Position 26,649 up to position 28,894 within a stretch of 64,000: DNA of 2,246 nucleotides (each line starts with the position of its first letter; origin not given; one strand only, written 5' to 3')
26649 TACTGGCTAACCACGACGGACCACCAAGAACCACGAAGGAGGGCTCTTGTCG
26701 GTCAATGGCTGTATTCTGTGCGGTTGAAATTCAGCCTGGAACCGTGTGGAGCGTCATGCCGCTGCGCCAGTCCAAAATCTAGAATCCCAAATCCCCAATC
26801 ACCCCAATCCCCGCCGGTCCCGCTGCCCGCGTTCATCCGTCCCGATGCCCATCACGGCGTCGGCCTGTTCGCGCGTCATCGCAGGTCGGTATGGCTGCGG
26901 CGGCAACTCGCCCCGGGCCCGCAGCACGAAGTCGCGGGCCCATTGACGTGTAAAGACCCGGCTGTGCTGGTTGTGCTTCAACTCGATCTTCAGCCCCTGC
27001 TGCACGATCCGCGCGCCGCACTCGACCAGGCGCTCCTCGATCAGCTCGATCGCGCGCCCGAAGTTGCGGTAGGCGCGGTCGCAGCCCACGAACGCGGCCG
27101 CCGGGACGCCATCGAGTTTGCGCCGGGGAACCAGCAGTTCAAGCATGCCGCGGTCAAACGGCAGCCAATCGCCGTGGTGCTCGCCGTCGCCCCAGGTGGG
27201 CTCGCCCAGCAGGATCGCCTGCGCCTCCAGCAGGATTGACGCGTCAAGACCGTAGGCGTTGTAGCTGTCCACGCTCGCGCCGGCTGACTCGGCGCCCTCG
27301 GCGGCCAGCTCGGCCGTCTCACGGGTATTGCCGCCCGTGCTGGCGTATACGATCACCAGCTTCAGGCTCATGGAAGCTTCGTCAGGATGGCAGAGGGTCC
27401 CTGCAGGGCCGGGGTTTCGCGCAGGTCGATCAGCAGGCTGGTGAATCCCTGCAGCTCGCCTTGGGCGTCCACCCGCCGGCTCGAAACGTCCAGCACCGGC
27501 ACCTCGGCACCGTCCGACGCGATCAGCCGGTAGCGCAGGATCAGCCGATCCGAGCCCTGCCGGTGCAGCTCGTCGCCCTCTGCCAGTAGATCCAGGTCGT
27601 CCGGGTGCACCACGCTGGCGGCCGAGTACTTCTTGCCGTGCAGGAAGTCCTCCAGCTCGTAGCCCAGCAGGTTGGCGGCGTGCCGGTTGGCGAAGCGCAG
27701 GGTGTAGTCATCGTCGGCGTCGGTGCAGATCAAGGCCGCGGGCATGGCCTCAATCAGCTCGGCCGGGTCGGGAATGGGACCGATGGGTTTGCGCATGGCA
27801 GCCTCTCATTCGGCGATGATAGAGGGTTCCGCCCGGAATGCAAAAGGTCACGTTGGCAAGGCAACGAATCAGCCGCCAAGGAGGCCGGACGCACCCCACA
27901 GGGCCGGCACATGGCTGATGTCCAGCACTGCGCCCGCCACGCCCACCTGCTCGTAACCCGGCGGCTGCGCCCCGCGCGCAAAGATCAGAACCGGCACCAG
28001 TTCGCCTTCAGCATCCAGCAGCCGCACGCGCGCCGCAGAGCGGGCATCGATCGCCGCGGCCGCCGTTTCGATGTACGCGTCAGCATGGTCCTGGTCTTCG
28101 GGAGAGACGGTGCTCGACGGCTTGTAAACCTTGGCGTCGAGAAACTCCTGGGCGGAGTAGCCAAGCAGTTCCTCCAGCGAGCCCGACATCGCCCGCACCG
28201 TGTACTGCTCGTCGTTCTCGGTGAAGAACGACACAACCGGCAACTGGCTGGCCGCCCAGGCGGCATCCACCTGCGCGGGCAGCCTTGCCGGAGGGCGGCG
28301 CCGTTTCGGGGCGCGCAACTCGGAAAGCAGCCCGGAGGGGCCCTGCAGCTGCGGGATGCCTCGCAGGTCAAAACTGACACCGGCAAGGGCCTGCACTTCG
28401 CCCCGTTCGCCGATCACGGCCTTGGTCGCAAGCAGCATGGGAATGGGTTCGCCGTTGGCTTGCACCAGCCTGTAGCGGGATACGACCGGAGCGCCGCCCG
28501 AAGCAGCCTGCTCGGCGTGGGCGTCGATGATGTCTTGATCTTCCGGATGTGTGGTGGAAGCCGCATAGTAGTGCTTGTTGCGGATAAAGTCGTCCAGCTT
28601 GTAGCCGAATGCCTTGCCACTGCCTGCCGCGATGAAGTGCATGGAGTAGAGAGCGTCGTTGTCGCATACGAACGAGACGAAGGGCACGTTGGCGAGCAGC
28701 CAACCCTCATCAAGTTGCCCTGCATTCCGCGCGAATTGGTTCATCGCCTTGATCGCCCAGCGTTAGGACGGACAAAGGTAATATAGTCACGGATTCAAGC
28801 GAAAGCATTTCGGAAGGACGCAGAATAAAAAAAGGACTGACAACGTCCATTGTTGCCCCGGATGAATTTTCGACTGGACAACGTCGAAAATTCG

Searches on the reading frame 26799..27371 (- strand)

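Call 90: search_protein_families(library=pfam, proteins=[window:26799-27371:-])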
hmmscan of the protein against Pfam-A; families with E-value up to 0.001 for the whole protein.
window:26799-27371:- (190 aa): 1 family
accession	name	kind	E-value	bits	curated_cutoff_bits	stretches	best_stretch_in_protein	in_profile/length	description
PF00258.30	Flavodoxin_1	-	3.8e-20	72.9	25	1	7-134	1-132/143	Flavodoxin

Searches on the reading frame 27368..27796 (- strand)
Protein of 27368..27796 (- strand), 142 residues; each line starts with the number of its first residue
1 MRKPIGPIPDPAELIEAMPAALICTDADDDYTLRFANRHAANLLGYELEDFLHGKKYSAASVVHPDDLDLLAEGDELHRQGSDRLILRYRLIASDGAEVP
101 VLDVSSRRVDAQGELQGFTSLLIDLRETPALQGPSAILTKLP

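Call 90: search_protein_families(library=pfam, proteins=[window:27368-27796:-])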
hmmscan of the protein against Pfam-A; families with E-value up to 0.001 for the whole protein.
window:27368-27796:- (142 aa): 5 families
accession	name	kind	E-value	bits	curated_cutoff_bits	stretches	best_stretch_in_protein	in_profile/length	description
PF08447.18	PAS_3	-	3.3e-07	30.9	25.6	1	35-116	3-83/89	PAS fold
PF00989.32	PAS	-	3.5e-07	30.6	22.6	1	12-124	4-112/113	PAS fold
PF13188.13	PAS_8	-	4.1e-07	30.1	21.8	1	14-66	6-53/65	PAS domain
PF13426.13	PAS_9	-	4.1e-06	27.4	27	1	23-127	5-103/103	PAS domain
PF08448.16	PAS_4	-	0.00014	22.5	23.1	1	16-127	2-107/110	PAS fold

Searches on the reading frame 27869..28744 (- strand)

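Call 90: search_protein_families(library=pfam, proteins=[window:27869-28744:-])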
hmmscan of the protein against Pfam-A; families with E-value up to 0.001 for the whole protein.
window:27869-28744:- (291 aa): 4 families
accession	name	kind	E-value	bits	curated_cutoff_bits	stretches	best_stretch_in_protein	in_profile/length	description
PF08447.18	PAS_3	-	1.2e-14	54.8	25.6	2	44-123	10-88/89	PAS fold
PF13426.13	PAS_9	-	1e-08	35.8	27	1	172-277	3-102/103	PAS domain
PF08448.16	PAS_4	-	1.3e-08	35.5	23.1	0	167-276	3-105/110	PAS fold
PF07906.18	Toxin_15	-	0.00056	20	25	0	170-208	155-193/278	ShET2 enterotoxin, N-terminal region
